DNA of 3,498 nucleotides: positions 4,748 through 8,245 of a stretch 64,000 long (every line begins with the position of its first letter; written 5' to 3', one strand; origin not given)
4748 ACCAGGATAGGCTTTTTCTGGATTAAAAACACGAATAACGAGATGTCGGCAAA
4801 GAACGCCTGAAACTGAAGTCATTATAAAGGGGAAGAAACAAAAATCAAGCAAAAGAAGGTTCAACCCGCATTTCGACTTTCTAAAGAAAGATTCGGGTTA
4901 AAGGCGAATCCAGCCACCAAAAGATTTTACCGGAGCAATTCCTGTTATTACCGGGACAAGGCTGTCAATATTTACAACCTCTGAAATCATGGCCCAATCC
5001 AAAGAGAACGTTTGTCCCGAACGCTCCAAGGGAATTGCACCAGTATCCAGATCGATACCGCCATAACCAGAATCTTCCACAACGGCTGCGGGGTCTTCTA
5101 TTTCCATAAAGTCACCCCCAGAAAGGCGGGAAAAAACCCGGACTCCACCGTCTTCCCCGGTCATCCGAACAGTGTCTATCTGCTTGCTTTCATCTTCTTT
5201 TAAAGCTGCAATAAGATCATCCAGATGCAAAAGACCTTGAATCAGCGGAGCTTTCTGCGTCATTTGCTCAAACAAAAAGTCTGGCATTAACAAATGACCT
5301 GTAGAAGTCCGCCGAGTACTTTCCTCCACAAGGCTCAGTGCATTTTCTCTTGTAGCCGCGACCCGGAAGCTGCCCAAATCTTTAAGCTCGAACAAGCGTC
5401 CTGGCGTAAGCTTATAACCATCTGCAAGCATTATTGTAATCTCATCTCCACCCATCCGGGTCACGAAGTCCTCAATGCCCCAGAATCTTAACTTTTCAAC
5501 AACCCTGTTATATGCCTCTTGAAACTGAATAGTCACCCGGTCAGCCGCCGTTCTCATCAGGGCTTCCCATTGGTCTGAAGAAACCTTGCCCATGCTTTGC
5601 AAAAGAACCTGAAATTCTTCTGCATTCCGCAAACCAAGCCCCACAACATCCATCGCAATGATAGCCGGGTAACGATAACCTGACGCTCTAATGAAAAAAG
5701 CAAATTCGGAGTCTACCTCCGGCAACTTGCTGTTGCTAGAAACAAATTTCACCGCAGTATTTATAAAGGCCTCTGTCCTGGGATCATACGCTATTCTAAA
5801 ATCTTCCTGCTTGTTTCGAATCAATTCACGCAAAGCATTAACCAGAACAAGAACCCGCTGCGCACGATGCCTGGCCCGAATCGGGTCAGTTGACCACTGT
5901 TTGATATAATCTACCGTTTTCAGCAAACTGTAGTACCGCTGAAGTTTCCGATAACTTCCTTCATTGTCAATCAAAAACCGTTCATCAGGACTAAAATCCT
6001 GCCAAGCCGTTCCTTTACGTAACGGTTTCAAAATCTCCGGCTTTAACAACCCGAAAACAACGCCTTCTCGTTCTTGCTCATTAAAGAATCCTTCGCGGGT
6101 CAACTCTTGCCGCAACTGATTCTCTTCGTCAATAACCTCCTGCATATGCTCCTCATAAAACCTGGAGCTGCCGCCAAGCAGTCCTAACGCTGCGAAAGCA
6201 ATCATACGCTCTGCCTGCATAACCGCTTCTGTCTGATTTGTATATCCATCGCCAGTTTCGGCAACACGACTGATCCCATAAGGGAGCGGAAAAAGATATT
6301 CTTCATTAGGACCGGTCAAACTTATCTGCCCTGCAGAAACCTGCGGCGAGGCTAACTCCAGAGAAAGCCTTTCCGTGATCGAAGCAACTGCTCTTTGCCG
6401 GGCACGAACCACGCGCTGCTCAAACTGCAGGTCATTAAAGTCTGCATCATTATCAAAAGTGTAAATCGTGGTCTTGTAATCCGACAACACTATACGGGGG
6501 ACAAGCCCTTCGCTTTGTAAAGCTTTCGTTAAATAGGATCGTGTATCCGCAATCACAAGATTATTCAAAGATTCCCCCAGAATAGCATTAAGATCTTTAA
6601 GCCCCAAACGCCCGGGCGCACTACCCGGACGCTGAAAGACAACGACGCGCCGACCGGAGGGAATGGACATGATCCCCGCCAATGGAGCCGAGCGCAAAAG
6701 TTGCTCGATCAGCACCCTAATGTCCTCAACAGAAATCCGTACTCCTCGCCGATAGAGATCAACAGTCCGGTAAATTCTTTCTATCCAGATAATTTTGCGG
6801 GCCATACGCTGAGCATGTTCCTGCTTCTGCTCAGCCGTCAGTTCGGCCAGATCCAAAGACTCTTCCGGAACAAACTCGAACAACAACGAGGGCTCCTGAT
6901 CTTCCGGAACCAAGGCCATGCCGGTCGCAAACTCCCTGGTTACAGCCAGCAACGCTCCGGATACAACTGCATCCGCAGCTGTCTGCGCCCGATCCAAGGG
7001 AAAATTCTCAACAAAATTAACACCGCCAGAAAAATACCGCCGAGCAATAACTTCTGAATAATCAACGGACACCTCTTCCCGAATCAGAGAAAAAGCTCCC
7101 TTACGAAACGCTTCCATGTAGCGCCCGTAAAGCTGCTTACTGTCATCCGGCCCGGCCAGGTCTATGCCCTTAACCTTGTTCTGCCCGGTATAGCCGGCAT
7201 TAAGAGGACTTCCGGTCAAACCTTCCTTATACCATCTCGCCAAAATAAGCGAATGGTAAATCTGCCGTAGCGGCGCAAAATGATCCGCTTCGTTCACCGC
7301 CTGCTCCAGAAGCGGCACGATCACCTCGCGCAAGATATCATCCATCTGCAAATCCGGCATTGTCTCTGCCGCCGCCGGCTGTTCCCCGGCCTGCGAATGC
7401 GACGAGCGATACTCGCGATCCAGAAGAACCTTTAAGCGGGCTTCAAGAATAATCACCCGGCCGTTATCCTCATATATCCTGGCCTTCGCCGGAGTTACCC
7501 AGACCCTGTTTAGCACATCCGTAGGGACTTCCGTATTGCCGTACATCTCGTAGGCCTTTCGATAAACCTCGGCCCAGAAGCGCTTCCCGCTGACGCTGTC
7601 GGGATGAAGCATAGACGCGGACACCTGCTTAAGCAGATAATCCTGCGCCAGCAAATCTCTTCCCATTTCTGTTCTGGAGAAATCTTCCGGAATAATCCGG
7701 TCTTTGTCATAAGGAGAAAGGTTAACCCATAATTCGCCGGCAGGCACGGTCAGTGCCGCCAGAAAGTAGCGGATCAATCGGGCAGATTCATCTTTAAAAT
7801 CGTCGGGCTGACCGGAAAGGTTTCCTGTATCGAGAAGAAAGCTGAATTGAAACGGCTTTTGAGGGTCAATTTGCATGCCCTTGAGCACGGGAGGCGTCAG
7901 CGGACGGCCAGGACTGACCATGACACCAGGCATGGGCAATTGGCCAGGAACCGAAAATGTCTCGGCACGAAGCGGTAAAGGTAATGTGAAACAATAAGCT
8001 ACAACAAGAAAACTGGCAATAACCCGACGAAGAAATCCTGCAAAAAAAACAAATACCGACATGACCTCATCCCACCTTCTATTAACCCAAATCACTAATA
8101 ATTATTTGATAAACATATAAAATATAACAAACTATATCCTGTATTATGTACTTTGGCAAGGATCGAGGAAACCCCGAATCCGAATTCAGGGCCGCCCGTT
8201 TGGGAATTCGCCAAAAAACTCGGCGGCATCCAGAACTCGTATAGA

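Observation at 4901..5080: Conserved C-terminal GGIDL-containing tail shared by the three paralogs (also at 8189-8380 and 20658-20840)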

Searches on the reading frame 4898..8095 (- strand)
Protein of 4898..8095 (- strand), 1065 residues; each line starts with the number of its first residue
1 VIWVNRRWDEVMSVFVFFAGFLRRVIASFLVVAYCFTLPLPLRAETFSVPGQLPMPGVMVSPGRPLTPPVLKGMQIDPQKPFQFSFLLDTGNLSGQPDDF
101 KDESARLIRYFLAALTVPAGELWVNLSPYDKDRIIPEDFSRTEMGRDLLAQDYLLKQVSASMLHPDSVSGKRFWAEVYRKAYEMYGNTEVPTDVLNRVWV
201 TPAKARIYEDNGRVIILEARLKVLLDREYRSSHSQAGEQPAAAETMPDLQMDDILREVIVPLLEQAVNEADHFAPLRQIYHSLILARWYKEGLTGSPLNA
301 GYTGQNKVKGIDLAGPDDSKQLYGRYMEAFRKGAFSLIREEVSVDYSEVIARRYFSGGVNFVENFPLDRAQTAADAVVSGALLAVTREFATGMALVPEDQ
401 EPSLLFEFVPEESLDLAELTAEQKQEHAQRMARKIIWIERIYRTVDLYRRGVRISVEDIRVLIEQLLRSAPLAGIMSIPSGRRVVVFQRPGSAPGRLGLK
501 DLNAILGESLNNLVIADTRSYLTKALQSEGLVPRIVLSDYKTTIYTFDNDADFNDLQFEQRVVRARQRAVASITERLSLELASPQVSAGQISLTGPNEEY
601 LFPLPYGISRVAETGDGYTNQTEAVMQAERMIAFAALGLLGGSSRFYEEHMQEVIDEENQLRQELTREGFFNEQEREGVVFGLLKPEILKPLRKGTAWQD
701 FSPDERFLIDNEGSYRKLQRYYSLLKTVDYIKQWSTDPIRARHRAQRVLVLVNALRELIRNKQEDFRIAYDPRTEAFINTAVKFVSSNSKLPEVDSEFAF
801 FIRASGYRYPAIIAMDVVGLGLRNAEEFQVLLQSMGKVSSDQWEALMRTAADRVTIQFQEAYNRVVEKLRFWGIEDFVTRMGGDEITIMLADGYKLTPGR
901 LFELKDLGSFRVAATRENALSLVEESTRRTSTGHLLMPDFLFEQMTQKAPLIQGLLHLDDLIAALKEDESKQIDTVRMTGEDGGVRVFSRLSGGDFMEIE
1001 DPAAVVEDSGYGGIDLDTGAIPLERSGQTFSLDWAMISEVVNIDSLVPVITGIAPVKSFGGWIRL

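Call 6: search_protein_families(library=pfam, proteins=[window:4898-8095:-], max_evalue=0.1)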
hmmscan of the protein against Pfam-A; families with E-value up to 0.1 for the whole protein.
window:4898-8095:- (1065 aa): 0 families

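Call 7: search_protein_families(library=ncbifam, proteins=[window:4898-8095:-], max_evalue=0.1)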
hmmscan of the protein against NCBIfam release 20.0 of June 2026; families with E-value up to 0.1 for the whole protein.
window:4898-8095:- (1065 aa): 1 family
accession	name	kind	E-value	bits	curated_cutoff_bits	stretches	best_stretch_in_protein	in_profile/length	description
NF007368.0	PRK09866.1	equivalog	0.082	11.2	1146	0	499-665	539-695/742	clamp-binding protein CrfC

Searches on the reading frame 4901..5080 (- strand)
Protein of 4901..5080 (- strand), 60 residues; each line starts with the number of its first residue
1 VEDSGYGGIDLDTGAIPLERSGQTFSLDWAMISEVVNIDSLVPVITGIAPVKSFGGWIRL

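Call 25: search_protein_representatives(alignment_id=A3)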
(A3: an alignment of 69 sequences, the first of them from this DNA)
Query: 69 sequences, 68 profile positions. Proteins with E-value up to 0.001 (for the whole library): 4781; up to 1e-10: 1766; up to 1e-30: 2. The best 150 are listed.
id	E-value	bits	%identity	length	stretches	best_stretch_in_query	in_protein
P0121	1.7e-31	124.0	-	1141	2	4-64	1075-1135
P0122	8.8e-31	121.7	-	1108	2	4-66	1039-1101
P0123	1.2e-29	118.0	-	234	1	4-66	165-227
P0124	1.5e-29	117.7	-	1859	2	3-66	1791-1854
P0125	1.6e-29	117.7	-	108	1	3-65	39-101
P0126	1.7e-29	117.5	-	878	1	4-67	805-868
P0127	2.5e-29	117.0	-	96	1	3-67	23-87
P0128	2.5e-29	117.0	-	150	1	5-66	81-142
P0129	3.7e-29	116.5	-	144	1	3-67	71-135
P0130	5.1e-29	116.0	-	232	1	3-66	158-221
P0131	5.6e-29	115.9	-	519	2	2-64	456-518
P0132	9.8e-29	115.1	-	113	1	3-66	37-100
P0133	1.3e-28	114.7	-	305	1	5-67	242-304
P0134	1.5e-28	114.5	-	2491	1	3-66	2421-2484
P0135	1.6e-28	114.4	-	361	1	2-66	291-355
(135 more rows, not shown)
